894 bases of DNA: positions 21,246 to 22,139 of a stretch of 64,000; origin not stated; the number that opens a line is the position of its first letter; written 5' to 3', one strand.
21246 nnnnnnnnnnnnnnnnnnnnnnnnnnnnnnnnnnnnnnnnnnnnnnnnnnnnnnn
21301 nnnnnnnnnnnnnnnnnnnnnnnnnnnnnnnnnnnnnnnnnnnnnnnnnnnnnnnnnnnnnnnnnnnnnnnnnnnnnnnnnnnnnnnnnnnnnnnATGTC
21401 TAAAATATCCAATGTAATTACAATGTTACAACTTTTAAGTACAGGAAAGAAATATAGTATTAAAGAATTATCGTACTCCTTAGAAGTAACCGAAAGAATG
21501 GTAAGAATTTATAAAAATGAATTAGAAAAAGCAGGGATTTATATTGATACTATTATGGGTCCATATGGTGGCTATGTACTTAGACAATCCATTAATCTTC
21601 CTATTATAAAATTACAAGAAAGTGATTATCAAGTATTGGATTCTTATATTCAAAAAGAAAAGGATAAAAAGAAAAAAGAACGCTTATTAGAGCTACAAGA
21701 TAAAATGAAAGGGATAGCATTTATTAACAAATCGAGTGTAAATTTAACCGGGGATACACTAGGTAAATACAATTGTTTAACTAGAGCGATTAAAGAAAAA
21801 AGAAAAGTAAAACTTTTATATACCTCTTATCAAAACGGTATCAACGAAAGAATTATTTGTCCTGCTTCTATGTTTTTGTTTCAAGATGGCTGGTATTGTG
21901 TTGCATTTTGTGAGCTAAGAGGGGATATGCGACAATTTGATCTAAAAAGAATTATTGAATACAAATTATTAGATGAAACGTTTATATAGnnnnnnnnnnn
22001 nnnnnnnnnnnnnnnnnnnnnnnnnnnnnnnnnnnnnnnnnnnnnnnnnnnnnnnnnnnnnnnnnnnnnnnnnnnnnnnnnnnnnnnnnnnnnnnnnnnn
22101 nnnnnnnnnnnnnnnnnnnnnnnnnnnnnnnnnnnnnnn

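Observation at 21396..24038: tRNA-proximal WYL regulator with a coupled SIS / Ham1-ITPase-like / unknown operon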

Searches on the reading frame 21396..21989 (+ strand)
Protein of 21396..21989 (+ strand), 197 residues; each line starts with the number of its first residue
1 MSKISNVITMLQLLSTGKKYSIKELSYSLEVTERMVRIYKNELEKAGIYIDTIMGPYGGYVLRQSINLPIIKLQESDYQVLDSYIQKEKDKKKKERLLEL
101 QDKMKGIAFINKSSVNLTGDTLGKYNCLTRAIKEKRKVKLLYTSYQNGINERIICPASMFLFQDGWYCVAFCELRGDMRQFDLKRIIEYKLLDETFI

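Call 4: search_protein_families(library=pfam, proteins=[window:21396-21989:+], max_evalue=1)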
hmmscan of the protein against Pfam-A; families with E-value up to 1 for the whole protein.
window:21396-21989:+ (197 aa): 3 families
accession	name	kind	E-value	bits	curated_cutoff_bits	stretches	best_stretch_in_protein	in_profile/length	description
PF13280.12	WYL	-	2.2e-15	56.8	21.8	1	128-190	6-69/70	WYL domain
PF08279.18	HTH_11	-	8.3e-06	26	25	1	9-60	4-54/55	HTH domain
PF02082.26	Rrf2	-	2.9e-05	24.7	30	1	7-65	11-68/132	Iron-dependent Transcriptional regulator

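Call 5: search_protein_families(library=ncbifam, proteins=[window:21396-21989:+], max_evalue=1)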
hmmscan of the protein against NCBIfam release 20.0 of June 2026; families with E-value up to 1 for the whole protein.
window:21396-21989:+ (197 aa): 5 families
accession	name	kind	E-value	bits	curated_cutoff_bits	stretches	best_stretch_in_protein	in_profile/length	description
TIGR00738.1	rrf2_super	superfamily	0.0011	18.8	73.3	1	9-99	13-106/132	Rrf2 family transcriptional regulator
NF040939.2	trans_reg_lrs14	equivalog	0.07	13.2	90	0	71-152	17-94/103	Lrs14 family HTH-type transcriptional regulator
NF041395.1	TranRegLrpA1_Halo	equivalog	0.084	12.9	250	0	5-50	5-50/142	HTH-type transcriptional regulator LrpA1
NF038044.1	act_def_assoc_B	subfamily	0.18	12.3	45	1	56-97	13-54/63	actinodefensin-associated protein B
NF053606.1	Sta1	subfamily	0.19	11.8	80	0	72-147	17-87/100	Sta1 family transcriptional regulator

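Call 6: search_protein_families(library=padloc, proteins=[window:21396-21989:+], max_evalue=1)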
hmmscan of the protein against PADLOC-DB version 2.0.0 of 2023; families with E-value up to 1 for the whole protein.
window:21396-21989:+ (197 aa): 5 families
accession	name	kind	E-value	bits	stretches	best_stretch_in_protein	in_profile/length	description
PDLC01457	WYL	-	3.3e-29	100.1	1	4-196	3-198/229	"CAS-I,CAS-II,CAS-III,CAS-IV,CAS-V,CAS-VI; associated_signaling"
PDLC01652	WYL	-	3.3e-12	45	1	127-191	22-77/162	"CAS-I,CAS-II,CAS-III,CAS-IV,CAS-V,CAS-VI; associated_signaling"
PDLC03787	RTasWYL-YodC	-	2.8e-07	28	1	56-193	220-351/354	DRT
PDLC01766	Cas3c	-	6.7e-05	19.2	1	119-196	131-211/1009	-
PDLC01438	Csa3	-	0.0017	16.4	1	6-124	149-253/305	"CAS-I,CAS-II,CAS-III,CAS-IV,CAS-V,CAS-VI; associated_signaling"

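Call 56: search_solved_structures(query=window:21396-21989:+, max_evalue=1, show_alignments=1)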
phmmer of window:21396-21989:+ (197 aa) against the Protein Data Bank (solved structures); distinct sequences matched with E-value up to 1: 8.
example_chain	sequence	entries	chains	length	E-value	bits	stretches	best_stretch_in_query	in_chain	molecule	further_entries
6sj9_A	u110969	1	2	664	9.1e-06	28.5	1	124-186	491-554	Proteasome accessory factor B/C (PafBC)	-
8bns_A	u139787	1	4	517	0.012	18.4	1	107-191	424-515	AAA ATPase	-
7p5x_AX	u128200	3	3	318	0.018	17.8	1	126-194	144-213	PafC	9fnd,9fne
7qfz_A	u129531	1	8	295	0.025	17.4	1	126-194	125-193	WYL domain-containing protein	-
7t8k_A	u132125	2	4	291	0.035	16.9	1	129-186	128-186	BrxR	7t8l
7tb5_A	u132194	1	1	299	0.043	16.6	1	110-187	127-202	WYL domain-containing protein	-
8bnv_A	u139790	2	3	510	0.22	14.2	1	124-192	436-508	AAA family ATPase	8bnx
2y75_A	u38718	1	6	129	0.34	13.7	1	20-107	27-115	HTH-TYPE TRANSCRIPTIONAL REGULATOR CYMR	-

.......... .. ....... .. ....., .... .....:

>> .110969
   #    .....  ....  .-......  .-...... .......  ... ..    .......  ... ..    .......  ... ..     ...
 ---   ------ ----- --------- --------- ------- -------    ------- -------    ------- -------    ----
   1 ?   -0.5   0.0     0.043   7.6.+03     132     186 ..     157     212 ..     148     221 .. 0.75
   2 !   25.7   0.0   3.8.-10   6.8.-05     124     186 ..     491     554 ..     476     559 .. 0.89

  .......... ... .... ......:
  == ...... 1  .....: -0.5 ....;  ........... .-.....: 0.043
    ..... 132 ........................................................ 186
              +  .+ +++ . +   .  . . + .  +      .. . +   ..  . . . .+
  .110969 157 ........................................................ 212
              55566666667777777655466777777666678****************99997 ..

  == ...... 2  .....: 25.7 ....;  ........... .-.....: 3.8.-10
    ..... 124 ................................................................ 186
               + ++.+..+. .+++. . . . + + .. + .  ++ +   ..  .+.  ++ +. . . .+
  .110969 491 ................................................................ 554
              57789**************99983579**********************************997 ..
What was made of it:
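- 21396..21989 (+): HTH-WYL transcription factor, 197 aa, with no C-terminal WCX extension. Pfam WYL 2.2e-15 (residues 128-190) and HTH_11 8e-6 (call 4); PADLOC WYL 3e-29 (call 6); the WYL domain aligns with PafBC 6sj9 at 9e-6 (call 56).
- On HTH-WYL transcription factors: Pfam WYL 2.2e-15, residues 128-190 (call 4); aligns with the PafBC WYL domain (call 56)
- Closest known: PafBC. Same: The WYL domain is the best solved-structure match (9e-6, call 56).
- Closest known: BrxR / CapW. Same: Weak sequence matches to 7t8k and 7qfz (call 56).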

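Call 57: search_protein_families(library=phrogs, proteins=[window:21396-21989:+], max_evalue=0.01)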
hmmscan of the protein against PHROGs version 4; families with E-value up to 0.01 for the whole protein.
window:21396-21989:+ (197 aa): 3 families
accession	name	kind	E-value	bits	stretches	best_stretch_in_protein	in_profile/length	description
phrog_13105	-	unknown function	4e-13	50.5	1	124-196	148-219/239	-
phrog_3715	-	unknown function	0.004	17.7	1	72-189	69-189/251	-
phrog_6785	-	unknown function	0.0095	15.8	0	122-191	24-89/396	-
